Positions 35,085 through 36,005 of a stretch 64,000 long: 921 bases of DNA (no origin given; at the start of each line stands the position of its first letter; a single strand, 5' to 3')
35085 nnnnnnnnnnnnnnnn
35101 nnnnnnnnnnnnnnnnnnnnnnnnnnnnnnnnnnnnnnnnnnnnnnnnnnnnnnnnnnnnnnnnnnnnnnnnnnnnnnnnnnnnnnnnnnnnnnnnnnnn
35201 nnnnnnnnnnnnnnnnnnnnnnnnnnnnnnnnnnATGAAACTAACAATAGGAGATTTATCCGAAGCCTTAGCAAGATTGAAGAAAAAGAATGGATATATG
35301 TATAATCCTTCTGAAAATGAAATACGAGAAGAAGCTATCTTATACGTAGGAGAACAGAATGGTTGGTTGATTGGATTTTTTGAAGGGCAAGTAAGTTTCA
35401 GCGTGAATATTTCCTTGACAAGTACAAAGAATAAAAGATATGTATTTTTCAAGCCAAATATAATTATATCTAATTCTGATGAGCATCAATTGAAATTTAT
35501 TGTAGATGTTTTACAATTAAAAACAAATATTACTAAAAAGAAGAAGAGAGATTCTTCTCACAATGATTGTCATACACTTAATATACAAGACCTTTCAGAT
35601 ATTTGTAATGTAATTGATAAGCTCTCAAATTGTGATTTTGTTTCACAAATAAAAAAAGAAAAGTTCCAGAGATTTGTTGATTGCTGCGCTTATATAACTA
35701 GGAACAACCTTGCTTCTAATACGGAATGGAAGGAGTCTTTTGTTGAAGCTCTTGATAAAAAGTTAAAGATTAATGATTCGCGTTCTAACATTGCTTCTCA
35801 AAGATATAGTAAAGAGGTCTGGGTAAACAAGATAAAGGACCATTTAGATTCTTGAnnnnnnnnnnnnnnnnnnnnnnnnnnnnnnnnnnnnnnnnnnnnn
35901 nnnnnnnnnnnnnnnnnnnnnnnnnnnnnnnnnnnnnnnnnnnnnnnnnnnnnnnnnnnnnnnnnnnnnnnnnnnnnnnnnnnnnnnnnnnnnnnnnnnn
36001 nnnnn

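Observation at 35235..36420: Second GC-enriched island with long-range pairing, immediately downstream of a degenerate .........-like ORF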

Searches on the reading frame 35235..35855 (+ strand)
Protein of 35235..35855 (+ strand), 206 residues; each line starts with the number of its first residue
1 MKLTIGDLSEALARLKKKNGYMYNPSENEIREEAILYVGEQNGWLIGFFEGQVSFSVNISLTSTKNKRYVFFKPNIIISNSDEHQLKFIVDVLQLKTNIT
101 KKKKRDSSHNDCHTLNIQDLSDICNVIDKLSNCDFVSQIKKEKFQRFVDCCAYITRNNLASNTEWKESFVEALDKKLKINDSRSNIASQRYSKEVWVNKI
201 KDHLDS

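Call 7: search_protein_families(library=pfam, proteins=[window:35235-35855:+], max_evalue=10)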
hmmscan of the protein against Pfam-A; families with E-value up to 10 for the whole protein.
window:35235-35855:+ (206 aa): 2 families
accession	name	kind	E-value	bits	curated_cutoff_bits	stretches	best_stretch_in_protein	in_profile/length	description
PF00961.24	LAGLIDADG_1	-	0.00025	22.3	23.1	1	45-147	1-98/102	LAGLIDADG endonuclease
PF21076.3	GDH_ACT2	-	0.0023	18.9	22.8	1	139-186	4-49/90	Glutamate dehydrogenase, ACT2 domain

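Call 8: search_protein_families(library=phrogs, proteins=[window:35235-35855:+], max_evalue=1)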
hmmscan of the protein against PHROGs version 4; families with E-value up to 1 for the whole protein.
window:35235-35855:+ (206 aa): 2 families
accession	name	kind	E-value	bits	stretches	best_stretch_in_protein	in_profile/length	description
phrog_5046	-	DNA, RNA and nucleotide metabolism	0.0014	19.9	1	43-175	9-143/161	HNH endonuclease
phrog_15062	-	unknown function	0.15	13.4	1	105-152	25-73/105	-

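Call 14: find_related_loci(query=window:35235-35855:+, collection=viral_contigs, flank=5000)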
Query window:35235-35855:+ (206 aa) in viral_contigs; peptide patterns used: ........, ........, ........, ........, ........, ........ (x = any residue, [..] = any of these).
8 stretches matched a pattern, but none encodes a relative of the query by tblastn (E <= 1e-3).

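Call 16: find_homologous_proteins(query=window:35235-35855:+, max_evalue=0.001)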
Query window:35235-35855:+ (206 aa): 4 proteins with E <= 0.001 among 142 candidates.
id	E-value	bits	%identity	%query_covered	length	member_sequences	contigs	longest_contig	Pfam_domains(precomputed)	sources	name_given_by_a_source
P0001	2.3e-85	303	97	69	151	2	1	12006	PF00961.25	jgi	-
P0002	2.7e-49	185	51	80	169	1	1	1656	PF00961.25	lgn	-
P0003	1.1e-48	183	55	79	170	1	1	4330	PF00961.25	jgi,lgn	-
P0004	4.2e-42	162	49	79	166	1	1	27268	-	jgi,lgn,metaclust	metaclust:\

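Call 17: find_encoding_contigs(protein=P0001, flank=6000)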
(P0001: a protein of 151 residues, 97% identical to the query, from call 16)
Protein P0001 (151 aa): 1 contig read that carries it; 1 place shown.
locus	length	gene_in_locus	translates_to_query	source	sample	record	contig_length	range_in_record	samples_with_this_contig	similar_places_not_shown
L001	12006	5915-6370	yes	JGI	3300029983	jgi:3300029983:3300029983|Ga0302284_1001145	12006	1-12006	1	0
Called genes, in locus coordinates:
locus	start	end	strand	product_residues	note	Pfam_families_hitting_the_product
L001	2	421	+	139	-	?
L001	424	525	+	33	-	-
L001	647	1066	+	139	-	-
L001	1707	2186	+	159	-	-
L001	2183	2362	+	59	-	-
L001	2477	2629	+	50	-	-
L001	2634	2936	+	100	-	-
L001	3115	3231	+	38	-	-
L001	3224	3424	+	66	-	-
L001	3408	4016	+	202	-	-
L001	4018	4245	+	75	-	-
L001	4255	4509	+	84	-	-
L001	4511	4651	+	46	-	-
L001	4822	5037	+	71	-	-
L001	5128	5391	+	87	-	-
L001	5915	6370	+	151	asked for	PF00961:LAGLIDADG_1 (faint)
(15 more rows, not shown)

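Call 18: find_encoding_contigs(protein=P0004, flank=6000)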
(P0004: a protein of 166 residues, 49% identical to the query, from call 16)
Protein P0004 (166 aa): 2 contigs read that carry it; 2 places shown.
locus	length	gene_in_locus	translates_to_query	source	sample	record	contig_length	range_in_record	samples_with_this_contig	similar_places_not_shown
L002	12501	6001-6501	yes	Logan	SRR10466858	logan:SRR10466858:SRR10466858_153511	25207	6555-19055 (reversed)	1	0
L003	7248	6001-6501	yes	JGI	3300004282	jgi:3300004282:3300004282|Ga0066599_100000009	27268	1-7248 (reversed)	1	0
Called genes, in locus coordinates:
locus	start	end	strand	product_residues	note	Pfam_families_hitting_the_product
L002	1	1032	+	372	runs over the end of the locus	-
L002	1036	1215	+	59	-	-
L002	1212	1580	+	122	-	-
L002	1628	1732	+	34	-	-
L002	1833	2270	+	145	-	PF06094:GGACT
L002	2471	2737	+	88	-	-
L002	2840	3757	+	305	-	PF03372:Exo_endo_phos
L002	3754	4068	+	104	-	-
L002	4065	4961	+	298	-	PF00145:DNA_methylase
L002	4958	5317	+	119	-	-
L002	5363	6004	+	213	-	-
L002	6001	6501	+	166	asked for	-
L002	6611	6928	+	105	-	-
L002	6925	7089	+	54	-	-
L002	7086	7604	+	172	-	-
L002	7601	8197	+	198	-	-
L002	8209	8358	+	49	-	-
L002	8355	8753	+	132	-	-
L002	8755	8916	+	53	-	-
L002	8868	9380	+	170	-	-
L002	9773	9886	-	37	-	-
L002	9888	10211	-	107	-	-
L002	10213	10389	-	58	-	-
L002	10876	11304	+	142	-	-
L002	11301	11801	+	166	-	-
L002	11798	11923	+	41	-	-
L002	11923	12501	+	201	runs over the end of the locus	-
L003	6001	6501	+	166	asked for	-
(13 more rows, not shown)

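Call 19: find_encoding_contigs(protein=P0003, flank=5000)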
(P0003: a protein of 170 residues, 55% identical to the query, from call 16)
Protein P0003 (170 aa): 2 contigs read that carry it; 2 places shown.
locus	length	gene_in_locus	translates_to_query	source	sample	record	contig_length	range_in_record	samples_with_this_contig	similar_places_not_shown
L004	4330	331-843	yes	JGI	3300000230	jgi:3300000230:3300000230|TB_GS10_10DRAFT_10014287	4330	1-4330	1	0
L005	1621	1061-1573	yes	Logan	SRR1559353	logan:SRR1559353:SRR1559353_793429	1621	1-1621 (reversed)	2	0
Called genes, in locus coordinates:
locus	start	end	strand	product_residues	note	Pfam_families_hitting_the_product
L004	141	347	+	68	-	-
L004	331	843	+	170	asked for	PF00961:LAGLIDADG_1 (weak)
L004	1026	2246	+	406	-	PF12323:HTH_OrfB_IS605, PF01385:OrfB_IS605, PF07282:Cas12f1-like_TNB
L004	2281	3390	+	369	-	PF00145:DNA_methylase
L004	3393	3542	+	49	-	-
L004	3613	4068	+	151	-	-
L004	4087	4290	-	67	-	-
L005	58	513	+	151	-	-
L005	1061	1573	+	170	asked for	PF00961:LAGLIDADG_1 (weak)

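Call 20: find_encoding_contigs(protein=P0002, flank=5000)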
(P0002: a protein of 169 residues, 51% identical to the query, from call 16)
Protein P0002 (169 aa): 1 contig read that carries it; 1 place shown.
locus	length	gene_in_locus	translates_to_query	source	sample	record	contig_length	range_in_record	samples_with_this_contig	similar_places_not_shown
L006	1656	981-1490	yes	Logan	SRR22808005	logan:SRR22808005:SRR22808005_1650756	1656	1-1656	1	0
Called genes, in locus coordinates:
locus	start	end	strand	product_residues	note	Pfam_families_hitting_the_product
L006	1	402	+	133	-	?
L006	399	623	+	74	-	-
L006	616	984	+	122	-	-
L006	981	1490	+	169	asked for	PF00961:LAGLIDADG_1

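Call 52: search_solved_structures(query=A2, max_evalue=10, show_alignments=3)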
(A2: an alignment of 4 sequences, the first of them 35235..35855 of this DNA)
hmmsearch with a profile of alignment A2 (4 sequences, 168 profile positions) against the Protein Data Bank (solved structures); distinct sequences matched with E-value up to 10: 40.
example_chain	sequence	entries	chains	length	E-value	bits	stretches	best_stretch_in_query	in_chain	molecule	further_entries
6bcg_D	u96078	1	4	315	1.4e-09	41.4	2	4-115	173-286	Ribosomal protein 3/homing endonuclease-like fusion protein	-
3r7p_A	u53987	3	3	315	1.5e-08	38.1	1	4-115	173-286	Ribosomal protein 3/homing endonuclease-like fusion protein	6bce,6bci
6bch_A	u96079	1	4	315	1.5e-08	38.1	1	4-115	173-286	Ribosomal protein 3/homing endonuclease-like fusion protein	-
6bcn_A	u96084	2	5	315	1.5e-08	38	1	4-115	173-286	Ribosomal protein 3/homing endonuclease-like fusion protein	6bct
6bcf_D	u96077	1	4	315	1.7e-07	34.6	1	4-115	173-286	Ribosomal protein 3/homing endonuclease-like fusion protein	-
5t2h_A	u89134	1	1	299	1.5e-06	31.5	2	6-135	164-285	I-OnuI_e-hTCRa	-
12fk_A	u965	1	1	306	2.1e-05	27.8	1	4-90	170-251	aHE31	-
3e54_A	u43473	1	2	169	7e-05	26.1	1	5-125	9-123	RRNA intron-encoded endonuclease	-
4yit_A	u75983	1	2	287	7.9e-05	25.9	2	7-131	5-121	Meganuclease I-AabMI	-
4yis_A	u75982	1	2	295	0.0001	25.6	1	4-142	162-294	Meganuclease I-CpaMI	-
6uwk_A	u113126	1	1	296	0.00046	23.4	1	6-135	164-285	I-OnuI-e-Therm-hChr11v3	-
5thg_A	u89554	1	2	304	0.00051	23.3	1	6-135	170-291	I-OnuI_e-hCCR5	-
6uwj_A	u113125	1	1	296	0.0018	21.5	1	6-135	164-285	I-OnuI-e-Therm-hChr11v2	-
4lq0_A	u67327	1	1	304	0.0021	21.3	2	6-117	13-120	LAGLIDADG homing endonuclease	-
5gkk_A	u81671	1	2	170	0.0041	20.4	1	4-123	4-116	Putative homing endonuclease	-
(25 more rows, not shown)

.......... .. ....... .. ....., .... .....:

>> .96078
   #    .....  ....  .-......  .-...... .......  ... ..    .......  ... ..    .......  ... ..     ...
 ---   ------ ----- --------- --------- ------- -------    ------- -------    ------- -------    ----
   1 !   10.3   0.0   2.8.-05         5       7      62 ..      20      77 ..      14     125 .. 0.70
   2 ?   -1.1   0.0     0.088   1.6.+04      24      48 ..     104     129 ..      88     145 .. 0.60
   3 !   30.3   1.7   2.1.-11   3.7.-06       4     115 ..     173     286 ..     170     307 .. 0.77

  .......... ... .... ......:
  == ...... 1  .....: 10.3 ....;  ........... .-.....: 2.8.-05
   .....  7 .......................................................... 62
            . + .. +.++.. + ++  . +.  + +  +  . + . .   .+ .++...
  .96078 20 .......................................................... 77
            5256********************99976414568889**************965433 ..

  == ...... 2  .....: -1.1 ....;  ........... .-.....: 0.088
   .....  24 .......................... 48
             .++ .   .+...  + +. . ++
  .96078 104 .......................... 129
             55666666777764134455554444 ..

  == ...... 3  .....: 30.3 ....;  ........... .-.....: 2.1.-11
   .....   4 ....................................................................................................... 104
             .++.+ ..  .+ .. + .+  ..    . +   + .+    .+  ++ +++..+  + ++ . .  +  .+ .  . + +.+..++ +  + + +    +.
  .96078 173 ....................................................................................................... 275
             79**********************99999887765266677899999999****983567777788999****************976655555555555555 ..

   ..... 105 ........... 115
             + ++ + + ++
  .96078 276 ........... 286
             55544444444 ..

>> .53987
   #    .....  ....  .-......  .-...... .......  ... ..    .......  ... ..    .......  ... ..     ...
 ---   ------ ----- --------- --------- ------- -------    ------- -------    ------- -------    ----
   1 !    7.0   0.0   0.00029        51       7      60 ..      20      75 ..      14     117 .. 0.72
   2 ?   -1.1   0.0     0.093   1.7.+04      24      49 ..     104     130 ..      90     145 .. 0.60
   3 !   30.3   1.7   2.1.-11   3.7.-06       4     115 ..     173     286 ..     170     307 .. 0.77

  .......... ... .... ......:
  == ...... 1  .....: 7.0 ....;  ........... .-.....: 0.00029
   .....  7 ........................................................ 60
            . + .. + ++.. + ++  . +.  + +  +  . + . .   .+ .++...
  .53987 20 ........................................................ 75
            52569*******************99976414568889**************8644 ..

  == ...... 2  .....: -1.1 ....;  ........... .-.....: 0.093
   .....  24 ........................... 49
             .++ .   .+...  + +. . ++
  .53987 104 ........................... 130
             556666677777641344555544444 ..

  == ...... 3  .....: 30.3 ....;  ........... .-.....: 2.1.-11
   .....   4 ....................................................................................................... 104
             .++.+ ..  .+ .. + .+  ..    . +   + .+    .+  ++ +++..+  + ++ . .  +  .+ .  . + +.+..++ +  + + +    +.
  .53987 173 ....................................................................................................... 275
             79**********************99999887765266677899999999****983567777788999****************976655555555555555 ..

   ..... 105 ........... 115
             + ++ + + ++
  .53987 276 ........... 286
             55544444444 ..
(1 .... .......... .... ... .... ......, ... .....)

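Call 58: predict_structure(alignment_id=A2)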
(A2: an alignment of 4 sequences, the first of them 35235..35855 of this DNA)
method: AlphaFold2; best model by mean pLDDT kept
length: 206 residues; sequences in the alignment: 4
mean_pLDDT: 79.1   pTM: 0.67
mean pLDDT of the five models: 79.1, 78.6, 74.7, 69.5, 64.3
residues with pLDDT >= 90: 31; 70-90: 131; 50-70: 38; < 50: 6
segments of 3 or more residues with pLDDT < 50: 184-189
pLDDT, mean of each block of 10 residues (from residue 1): 80 93 93 75 66 78 70 85 82 82 58 83 88 78 90 87 82 86 49 80 79
secondary structure, 60 per line:
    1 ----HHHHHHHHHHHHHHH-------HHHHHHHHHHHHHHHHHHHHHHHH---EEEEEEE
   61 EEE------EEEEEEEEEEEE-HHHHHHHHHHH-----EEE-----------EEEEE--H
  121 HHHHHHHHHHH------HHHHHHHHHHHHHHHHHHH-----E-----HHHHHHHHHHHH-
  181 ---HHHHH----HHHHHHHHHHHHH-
elements in order: H5-19 H27-50 E54-63 E70-81 H83-93 E99-101 E113-117 H120-131 H138-156 H168-179 H184-188 H193-205

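Call 62: fold_search(model_id=the predicted structure, library=pdb)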
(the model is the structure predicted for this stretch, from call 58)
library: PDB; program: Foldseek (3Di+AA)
matches with E <= 10: 1121; with E <= 0.001: 73
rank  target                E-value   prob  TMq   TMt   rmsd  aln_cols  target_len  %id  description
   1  3e54_A                2.7e-06  1.00  0.51  0.63   4.9       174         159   16  Archaeal Intron-encoded Homing Endonuclease I-Vdi141I Complexed With DNA (released 2008-12-30)
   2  5gkk_A                4.0e-06  1.00  0.51  0.69   4.7       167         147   17  Crystal structure of a homing endonuclease, I-TnaI (released 2017-07-12)
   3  6uvw_D                6.9e-06  1.00  0.54  0.39  12.6       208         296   17  Engineered variant of I-OnuI meganuclease with improved thermostability (released 2019-12-18)
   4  9xy1_A                7.7e-06  1.00  0.54  0.39  12.1       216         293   18  One of a series of engineered variants of I-OnuI meganuclease targeting altered DNA target sequence (released 2025-09-10)
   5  7rcf_A                1.1e-05  1.00  0.53  0.39  12.9       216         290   18  Fourth stage reengineered variant of I-OnuI with stability enhancing substitutions (released 2022-06-29)
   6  9xy9_A                1.2e-05  1.00  0.55  0.39  12.2       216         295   18  One of a series of engineered variants of I-OnuI meganuclease targeting altered DNA target sequence (released 2025-09-10)
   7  6bda_A                1.2e-05  1.00  0.54  0.39  12.1       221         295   16  Wild-type I-OnuI bound to A3G substrate (post-cleavage complex) (released 2018-10-24)
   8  6bdb_A                1.3e-05  1.00  0.55  0.39  12.7       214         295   17  I-OnuI K227Y, D236A bound to A3G substrate (pre-cleavage complex) (released 2018-10-24)
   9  4efj_A                1.5e-05  1.00  0.54  0.40   4.5       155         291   19  Crystal structure of I-GzeII LAGLIDADG homing endonuclease in complex with DNA target site (released 2012-05-02)
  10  5t8d_A                1.5e-05  1.00  0.54  0.39  12.1       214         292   14  Engineered variant of I-OnuI meganuclease targeting the HIV integrase gene; harbors 47 point mutations relative to wil (released 2017-05-03)
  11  5v0q_A                1.6e-05  1.00  0.55  0.40  12.4       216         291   17  Original engineered variant of I-OnuI meganuclease targeting the HIV integrase gene; harbors 49 point mutations relati (released 2017-09-27)
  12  4yis_A                2.0e-05  1.00  0.51  0.36   5.9       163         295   17  Crystal Structure of LAGLIDADG Meganuclease I-CpaMI Bound to Uncleaved DNA (released 2016-03-23)
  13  6uwk_A                2.2e-05  1.00  0.54  0.39  12.0       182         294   19  Engineered variant of I-OnuI meganuclease with improved stability and fully altered specificity targeting human chromo (released 2019-12-18)
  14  9q7v_A                2.2e-05  1.00  0.54  0.39  12.2       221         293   17  One of a series of engineered variants of I-OnuI meganuclease targeting altered DNA target sequence (released 2025-09-10)
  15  9q7w_A                2.4e-05  1.00  0.53  0.39  12.6       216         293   18  One of a series of engineered variants of I-OnuI meganuclease targeting altered DNA target sequence (released 2025-09-10)
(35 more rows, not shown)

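Call 68: search_protein_representatives(alignment_id=A2)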
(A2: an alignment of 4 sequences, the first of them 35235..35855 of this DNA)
Query: 4 sequences, 168 profile positions. Proteins with E-value up to 0.001 (for the whole library): 77; up to 1e-10: 42; up to 1e-30: 10. The best 77 are listed.
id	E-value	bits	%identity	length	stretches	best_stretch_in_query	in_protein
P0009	8.5e-54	198.3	-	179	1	6-168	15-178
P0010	2.4e-49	183.8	-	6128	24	33-103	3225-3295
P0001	6.9e-49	182.4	-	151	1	3-104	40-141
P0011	9.2e-48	178.7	-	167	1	3-167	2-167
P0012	7.7e-43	162.7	-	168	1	3-166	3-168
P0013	8.2e-42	159.3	-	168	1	4-166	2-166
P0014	6.0e-41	156.5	-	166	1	3-167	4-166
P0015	7.7e-41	156.2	-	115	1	3-111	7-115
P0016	1.8e-40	155.0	-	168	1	3-167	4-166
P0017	1.1e-31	126.3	-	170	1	2-166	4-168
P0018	2.2e-29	118.9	-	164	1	5-167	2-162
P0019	8.1e-29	117.1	-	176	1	4-167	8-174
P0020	2.4e-28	115.5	-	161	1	10-167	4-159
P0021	4.5e-27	111.4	-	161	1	1-157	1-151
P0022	1.9e-25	106.1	-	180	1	5-166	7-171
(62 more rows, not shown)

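Call 74: find_related_loci(query=A4, collection=viral_contigs, flank=3000)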
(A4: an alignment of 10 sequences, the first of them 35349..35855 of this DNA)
Query A4 (168 aa) in viral_contigs; peptide patterns used: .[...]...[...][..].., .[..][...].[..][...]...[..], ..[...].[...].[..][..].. (x = any residue, [..] = any of these).
21 stretches matched a pattern, but none encodes a relative of the query by tblastn (E <= 1e-3).
